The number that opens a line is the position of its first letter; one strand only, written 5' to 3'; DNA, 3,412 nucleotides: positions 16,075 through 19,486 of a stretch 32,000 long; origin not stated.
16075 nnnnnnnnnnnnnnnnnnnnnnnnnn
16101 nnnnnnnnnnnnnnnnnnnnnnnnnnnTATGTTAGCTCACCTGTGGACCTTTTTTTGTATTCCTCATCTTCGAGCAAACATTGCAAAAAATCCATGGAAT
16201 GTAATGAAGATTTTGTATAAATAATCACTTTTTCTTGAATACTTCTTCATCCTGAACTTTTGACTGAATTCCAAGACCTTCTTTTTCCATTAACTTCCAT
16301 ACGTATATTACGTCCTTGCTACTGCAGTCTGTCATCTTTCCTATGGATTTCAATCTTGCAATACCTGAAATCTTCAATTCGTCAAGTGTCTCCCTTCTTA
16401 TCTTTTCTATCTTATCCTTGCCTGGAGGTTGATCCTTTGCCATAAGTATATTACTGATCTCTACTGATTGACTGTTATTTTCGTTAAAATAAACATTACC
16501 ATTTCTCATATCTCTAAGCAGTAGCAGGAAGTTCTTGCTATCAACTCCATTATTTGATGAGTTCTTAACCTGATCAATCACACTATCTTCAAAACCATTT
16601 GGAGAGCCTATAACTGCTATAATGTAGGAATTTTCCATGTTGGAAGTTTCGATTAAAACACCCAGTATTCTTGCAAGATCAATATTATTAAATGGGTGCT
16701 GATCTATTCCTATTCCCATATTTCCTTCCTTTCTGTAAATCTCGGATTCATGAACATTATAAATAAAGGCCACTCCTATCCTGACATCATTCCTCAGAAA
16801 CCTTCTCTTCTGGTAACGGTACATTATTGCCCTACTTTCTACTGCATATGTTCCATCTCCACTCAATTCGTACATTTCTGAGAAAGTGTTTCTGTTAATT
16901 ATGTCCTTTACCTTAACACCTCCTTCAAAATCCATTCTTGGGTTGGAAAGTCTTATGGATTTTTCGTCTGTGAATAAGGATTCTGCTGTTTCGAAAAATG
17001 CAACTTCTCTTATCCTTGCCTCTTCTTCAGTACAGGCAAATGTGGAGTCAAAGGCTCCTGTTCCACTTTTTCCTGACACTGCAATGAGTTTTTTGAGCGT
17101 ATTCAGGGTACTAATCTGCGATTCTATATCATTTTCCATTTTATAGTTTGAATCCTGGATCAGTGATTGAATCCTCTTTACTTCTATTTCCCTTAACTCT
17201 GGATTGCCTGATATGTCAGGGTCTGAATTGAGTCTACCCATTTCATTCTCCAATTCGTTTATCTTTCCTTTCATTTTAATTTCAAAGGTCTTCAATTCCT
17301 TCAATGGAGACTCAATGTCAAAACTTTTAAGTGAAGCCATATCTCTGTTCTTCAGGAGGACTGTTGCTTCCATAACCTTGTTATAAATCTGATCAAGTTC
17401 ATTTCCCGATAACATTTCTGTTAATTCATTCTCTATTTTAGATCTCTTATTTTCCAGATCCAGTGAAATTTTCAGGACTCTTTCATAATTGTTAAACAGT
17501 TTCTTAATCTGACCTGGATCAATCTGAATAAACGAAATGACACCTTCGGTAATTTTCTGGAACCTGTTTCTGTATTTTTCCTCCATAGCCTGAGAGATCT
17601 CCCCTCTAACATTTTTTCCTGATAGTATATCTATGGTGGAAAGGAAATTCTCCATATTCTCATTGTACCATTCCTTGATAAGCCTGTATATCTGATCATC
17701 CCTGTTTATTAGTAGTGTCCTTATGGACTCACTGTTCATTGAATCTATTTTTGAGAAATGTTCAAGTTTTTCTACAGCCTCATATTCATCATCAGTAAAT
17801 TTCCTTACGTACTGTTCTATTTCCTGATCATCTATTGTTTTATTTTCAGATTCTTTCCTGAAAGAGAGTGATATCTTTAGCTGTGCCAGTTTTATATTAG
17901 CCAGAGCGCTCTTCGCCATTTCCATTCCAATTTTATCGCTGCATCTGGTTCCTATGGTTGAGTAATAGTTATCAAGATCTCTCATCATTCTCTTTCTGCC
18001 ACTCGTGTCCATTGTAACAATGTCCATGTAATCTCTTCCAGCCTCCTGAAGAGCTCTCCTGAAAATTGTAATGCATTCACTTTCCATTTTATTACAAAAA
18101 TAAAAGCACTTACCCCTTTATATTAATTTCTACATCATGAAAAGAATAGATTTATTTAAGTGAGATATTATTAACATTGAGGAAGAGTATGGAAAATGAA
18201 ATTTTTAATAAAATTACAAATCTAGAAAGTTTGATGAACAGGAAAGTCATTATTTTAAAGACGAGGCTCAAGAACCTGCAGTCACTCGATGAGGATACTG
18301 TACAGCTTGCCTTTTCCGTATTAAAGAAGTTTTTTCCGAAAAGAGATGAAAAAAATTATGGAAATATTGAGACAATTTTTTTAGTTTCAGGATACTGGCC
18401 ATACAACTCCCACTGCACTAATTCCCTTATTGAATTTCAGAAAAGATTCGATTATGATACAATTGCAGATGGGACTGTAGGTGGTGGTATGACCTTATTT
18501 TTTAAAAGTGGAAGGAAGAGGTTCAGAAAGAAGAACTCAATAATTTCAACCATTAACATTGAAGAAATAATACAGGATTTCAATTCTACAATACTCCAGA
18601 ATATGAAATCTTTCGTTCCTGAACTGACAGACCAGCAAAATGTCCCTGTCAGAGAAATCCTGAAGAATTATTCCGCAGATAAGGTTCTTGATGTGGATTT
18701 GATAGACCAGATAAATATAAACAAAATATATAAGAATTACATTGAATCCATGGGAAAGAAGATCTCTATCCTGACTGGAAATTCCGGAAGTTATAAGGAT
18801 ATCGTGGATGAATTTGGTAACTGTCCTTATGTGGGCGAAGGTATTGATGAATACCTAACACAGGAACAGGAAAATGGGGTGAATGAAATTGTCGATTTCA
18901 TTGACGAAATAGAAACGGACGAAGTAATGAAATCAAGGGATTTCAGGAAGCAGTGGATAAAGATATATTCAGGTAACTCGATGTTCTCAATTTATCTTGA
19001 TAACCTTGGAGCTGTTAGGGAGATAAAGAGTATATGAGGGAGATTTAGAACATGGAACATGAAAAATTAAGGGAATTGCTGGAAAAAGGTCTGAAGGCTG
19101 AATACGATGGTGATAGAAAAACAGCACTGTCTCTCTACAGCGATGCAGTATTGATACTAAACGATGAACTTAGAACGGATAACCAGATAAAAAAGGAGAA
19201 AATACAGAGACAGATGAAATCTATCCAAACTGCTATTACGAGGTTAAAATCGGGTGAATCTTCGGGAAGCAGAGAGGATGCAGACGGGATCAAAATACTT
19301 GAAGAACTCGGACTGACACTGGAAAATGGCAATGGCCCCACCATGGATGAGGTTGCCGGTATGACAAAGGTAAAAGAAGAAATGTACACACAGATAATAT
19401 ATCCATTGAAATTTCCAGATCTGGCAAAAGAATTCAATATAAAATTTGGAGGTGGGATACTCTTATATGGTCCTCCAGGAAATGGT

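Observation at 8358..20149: ESCRT-III-like and Vps4-like genes bracket a five-gene operon built on two membrane-anchored GTPase paralogs: candidate undescribed membrane-remodelling (or conflict) system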

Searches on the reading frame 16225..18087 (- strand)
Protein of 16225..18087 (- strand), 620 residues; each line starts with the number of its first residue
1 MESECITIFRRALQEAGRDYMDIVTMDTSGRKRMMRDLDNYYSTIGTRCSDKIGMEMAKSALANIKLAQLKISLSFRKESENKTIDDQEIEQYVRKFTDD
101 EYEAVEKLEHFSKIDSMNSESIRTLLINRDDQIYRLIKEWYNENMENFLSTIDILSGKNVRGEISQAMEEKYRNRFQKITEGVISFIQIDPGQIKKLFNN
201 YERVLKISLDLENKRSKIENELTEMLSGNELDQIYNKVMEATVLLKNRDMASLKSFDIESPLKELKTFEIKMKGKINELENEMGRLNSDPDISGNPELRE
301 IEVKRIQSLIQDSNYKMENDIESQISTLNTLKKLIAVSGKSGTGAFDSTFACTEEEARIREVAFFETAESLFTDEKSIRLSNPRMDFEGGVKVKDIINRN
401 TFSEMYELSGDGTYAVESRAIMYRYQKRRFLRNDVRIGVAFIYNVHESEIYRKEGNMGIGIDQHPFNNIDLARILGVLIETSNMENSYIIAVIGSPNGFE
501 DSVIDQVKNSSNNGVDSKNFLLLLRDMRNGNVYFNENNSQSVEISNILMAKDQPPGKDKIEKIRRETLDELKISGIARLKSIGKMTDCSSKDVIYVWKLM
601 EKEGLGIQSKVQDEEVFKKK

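Call 5: search_protein_families(library=pfam, proteins=[window:16225-18087:-], max_evalue=0.1)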
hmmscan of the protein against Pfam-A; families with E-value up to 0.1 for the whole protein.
window:16225-18087:- (620 aa): 0 families

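Call 6: search_protein_families(library=padloc, proteins=[window:16225-18087:-], max_evalue=0.1)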
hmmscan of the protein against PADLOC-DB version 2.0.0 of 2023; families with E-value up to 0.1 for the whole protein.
window:16225-18087:- (620 aa): 0 families

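Call 7: search_protein_families(library=ncbifam, proteins=[window:16225-18087:-], max_evalue=0.1)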
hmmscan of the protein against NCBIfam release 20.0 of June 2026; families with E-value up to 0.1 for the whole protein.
window:16225-18087:- (620 aa): 0 families

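Call 44: search_solved_structures(query=A5, max_evalue=10, show_alignments=0)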
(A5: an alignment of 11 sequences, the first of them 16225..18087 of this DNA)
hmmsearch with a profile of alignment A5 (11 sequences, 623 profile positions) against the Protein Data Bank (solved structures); distinct sequences matched with E-value up to 10: 0.

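Call 45: search_protein_families(library=pfam, alignment_id=A5, max_evalue=1)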
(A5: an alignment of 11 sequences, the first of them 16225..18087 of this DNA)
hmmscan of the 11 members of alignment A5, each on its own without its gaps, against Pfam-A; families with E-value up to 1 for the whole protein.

A. member 1, window:16225-18087:- (620 aa): 1 family
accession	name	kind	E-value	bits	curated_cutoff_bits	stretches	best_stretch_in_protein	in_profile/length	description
PF16844.10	DIMCO_N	-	0.22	12.3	36.7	0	51-92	30-74/91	Dinitrogenase iron-molybdenum cofactor, N-terminal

B. families by the number of members that match (of 11 scanned): 21 families
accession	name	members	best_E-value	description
PF05612.17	Leg1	3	0.00042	Leg1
PF10007.15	DUF2250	3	0.035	Uncharacterized protein conserved in archaea (DUF2250)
PF13412.12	HTH_24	2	0.0063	Winged helix-turn-helix DNA-binding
PF13545.12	HTH_Crp_2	2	0.01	Crp-like helix-turn-helix domain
PF13551.12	HTH_29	2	0.012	Winged helix-turn helix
PF24034.1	DUF7343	2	0.02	Domain of unknown function (DUF7343)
PF01978.25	TrmB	2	0.045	Sugar-specific transcriptional regulator TrmB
PF21786.3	Bflower_3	1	0.00088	6-fold beta flower protein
PF13690.11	CheX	1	0.03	Chemotaxis phosphatase CheX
PF13519.12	VWA_2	1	0.052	von Willebrand factor type A domain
PF21449.3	RIF2_ASCE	1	0.052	RIF2, ASCE domain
PF01895.24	PhoU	1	0.062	PhoU domain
PF02364.21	Glucan_synthase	1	0.077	1,3-beta-glucan synthase component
PF10809.13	DUF2732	1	0.11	Protein of unknown function (DUF2732)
PF22642.1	MinC_N_1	1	0.12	Cell-division inhibitor MinC, N-terminal domain-like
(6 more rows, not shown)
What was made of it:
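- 16225..18087 (-): 620-aa adaptor candidate. It has a conserved N-terminal helical domain, a coiled coil, a novel alpha/beta domain with an invariant SPxG core (GSPNGF in type A) and a C-terminal winged helix. Weak wHTH Pfam hits appear in several orthologs (call 45).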

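Call 76: predict_structure(alignment_id=A8)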
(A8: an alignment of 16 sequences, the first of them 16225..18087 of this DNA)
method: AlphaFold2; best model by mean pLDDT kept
length: 620 residues; sequences in the alignment: 16
mean_pLDDT: 76.2   pTM: 0.52
mean pLDDT of the five models: 76.2, 76.1, 76.0, 73.8, 70.5
residues with pLDDT >= 90: 57; 70-90: 389; 50-70: 151; < 50: 23
segments of 3 or more residues with pLDDT < 50: 406-416, 451-459
pLDDT, mean of each block of 10 residues (from residue 1): 78 85 87 92 87 82 90 90 82 87 81 67 63 54 55 59 79 73 69 64 70 81 80 85 79 83 89 88 77 70 83 83 84 69 54 68 73 70 76 64 50 49 61 70 71 47 73 83 81 86 85 79 87 89 82 63 91 88 86 84 86 83
secondary structure, 60 per line:
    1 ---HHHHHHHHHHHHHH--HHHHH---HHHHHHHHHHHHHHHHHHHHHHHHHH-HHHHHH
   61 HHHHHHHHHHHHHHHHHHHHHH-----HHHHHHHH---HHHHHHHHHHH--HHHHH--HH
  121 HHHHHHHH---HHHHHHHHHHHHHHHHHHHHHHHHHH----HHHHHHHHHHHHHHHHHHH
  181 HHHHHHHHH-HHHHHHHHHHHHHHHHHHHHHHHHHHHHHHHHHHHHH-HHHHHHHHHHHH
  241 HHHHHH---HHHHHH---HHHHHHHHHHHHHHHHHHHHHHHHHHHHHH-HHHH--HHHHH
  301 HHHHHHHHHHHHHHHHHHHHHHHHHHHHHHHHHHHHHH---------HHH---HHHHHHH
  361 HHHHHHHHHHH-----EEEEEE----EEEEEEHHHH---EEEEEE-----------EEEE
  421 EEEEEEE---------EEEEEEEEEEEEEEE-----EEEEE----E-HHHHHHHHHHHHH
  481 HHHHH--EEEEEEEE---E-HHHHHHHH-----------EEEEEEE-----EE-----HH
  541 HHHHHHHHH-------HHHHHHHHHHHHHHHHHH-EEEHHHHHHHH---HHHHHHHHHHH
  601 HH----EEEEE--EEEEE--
elements in order: H4-17 H20-24 H28-53 H55-82 H88-95 H99-109 H112-116 H119-128 H132-157 H162-189 H191-227 H229-246 H250-255 H259-288 H290-293 H296-338 H354-371 E377-382 E387-392 H393-396 E400-405 E417-427 E437-451 E457-461 H468-485 E488-495 H501-508 E520-526 H539-549 H557-574 E576-578 H579-586 H590-602 E607-611 E614-618
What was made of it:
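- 16225..18087 (-): The AF2 model from a 16-sequence alignment (pLDDT 76.2) is helical over 1-371, has an alpha/beta domain at 377-549 and a winged helix at 557-618 (call 76).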

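Call 79: fold_search(model_id=the predicted structure, library=pdb)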
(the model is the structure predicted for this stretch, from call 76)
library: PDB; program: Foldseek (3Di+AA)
matches with E <= 10: 762; with E <= 0.001: 0
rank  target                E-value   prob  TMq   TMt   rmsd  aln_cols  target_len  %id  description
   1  9fhl_c                9.9e-02  1.00  0.10  0.46   7.3        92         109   17  High-resolution cryo-EM structure of Saccharolobus solfataricus 30S ribosomal subunit bound to mRNA and initiator tRNA (released 2025-01-15)
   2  4rs8_B                1.7e-01  1.00  0.09  0.53   2.7        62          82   19  Apo structure of novel pNOB8 plasmid centromere binding protein (released 2015-09-16)
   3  3m8f_B                2.7e-01  1.00  0.09  0.47   3.4        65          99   11  Protein structure of type III plasmid segregation TubR mutant (released 2010-07-07)
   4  5k5q_B                3.0e-01  1.00  0.09  0.52   2.2        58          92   21  Structure of AspA-DNA complex: novel centromere bindng protein-centromere complex (released 2016-06-01)
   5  5trd_A                3.0e-01  1.00  0.09  0.24   3.1        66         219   11  Structure of RbkR (Riboflavin Kinase) from Thermoplasma acidophilum determined in complex with CTP and its cognate DNA (released 2016-11-23)
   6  5k5q_C                3.3e-01  1.00  0.09  0.50   2.7        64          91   19  Structure of AspA-DNA complex: novel centromere bindng protein-centromere complex (released 2016-06-01)
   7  4kmf_A                3.5e-01  1.00  0.09  0.74   2.3        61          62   15  Crystal structure of Zalpha domain from Carassius auratus PKZ in complex with Z-DNA (released 2013-07-03)
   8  5ey0_B                3.7e-01  0.38  0.10  0.22  21.9       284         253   10  Crystal structure of CodY from Staphylococcus aureus with GTP and Ile (released 2016-09-14)
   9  4rs8_A                3.8e-01  1.00  0.09  0.56   2.1        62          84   19  Apo structure of novel pNOB8 plasmid centromere binding protein (released 2015-09-16)
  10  3cta                  4.0e-01  1.00  0.09  0.27   3.1        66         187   12  Crystal structure of riboflavin kinase from Thermoplasma acidophilum (released 2008-04-29)
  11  3o3k                  4.6e-01  1.00  0.09  0.54   2.7        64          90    9  Crystal structure of AF1382 from Archaeoglobus fulgidus (released 2010-08-04)
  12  1ub9                  4.8e-01  1.00  0.09  0.50   6.2        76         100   17  Structure of the transcriptional regulator homologue protein from Pyrococcus horikoshii OT3 (released 2004-05-04)
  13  5k5o_C                5.2e-01  1.00  0.09  0.53   2.1        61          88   20  Structure of AspA-26mer DNA complex (released 2016-06-15)
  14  7rro_B3               5.2e-01  0.09  0.09  0.13  37.1       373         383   14  Structure of the 48-nm repeat doublet microtubule from bovine tracheal cilia (released 2021-10-27)
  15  8brm_Sc               6.6e-01  0.99  0.09  0.59   4.4        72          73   21  Giardia ribosome in POST-T state, no E-site tRNA (A6) (released 2023-03-15)
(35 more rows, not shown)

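Call 82: find_related_loci(query=A8, collection=metagenome_contigs, flank=10000)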
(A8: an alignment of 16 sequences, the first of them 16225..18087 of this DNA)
Query A8 (620 aa) in metagenome_contigs; peptide patterns used: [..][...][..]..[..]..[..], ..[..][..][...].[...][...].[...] (x = any residue, [..] = any of these).
298 stretches matched a pattern; 1 encode a relative of the query (tblastn E <= 1e-3); 1 distinct loci.
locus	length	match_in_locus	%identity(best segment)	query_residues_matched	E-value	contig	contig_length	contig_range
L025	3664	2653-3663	100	1-337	0e+0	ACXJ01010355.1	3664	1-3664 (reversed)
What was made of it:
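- Tried and rejected: The metagenome_contigs scan with p620 returned a single fragment of the same species (call 82).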

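Call 91: find_related_loci(query=A8, collection=viral_contigs, flank=10000)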
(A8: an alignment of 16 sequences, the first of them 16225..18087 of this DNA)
Query A8 (620 aa) in viral_contigs; peptide patterns used: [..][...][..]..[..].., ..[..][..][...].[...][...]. (x = any residue, [..] = any of these).
80 stretches matched a pattern, but none encodes a relative of the query by tblastn (E <= 1e-3).

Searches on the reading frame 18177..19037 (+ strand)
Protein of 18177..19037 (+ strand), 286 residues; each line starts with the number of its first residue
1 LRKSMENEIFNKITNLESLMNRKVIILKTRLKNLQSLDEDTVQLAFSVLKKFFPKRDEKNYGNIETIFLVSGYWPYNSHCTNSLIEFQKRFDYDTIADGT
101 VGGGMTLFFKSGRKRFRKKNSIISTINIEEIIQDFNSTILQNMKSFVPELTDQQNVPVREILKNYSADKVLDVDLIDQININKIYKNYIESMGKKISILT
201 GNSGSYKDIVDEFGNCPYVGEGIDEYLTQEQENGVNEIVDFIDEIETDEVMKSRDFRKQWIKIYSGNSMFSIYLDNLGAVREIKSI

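Call 5: search_protein_families(library=pfam, proteins=[window:18177-19037:+], max_evalue=0.1)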
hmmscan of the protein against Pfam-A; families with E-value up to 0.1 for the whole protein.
window:18177-19037:+ (286 aa): 0 families

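Call 6: search_protein_families(library=padloc, proteins=[window:18177-19037:+], max_evalue=0.1)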
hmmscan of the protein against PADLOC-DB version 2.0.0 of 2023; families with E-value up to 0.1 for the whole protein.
window:18177-19037:+ (286 aa): 0 families

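Call 7: search_protein_families(library=ncbifam, proteins=[window:18177-19037:+], max_evalue=0.1)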
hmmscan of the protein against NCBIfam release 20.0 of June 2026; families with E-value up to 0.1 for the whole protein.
window:18177-19037:+ (286 aa): 0 families
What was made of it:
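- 18189..19037 (+): Fast-evolving 282-aa protein encoded 14 nt upstream of Vps4 (listed as a 286-aa ORF starting at TTG 18177). It is lineage-specific. It has no Pfam, NCBIfam or PADLOC hit (calls 5-7).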

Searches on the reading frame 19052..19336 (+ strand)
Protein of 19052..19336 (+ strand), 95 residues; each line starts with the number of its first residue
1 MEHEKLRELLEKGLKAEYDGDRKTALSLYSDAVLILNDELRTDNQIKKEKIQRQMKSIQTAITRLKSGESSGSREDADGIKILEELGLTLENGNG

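Call 87: search_solved_structures(query=window:19052-19336:+, max_evalue=10)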
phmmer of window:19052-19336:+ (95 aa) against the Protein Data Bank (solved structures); distinct sequences matched with E-value up to 10: 4.
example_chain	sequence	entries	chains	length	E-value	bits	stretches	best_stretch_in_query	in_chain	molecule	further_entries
8k60_I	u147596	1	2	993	1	13.3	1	4-68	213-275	Regulatory protein AfsR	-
8jke_I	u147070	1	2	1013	1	13.2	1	4-68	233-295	Regulatory protein AfsR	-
6w2r_A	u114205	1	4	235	6.3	10.7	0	44-78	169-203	Junction 19 DHR54-DHR79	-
5aj3_h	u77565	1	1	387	7.7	10.5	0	38-72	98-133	MITORIBOSOMAL PROTEIN MS31, MRPS31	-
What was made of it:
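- On Vps4 / CdvC: The N-terminus has no PDB sequence hit (call 87).
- Tried and rejected: Nothing was found (call 87).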
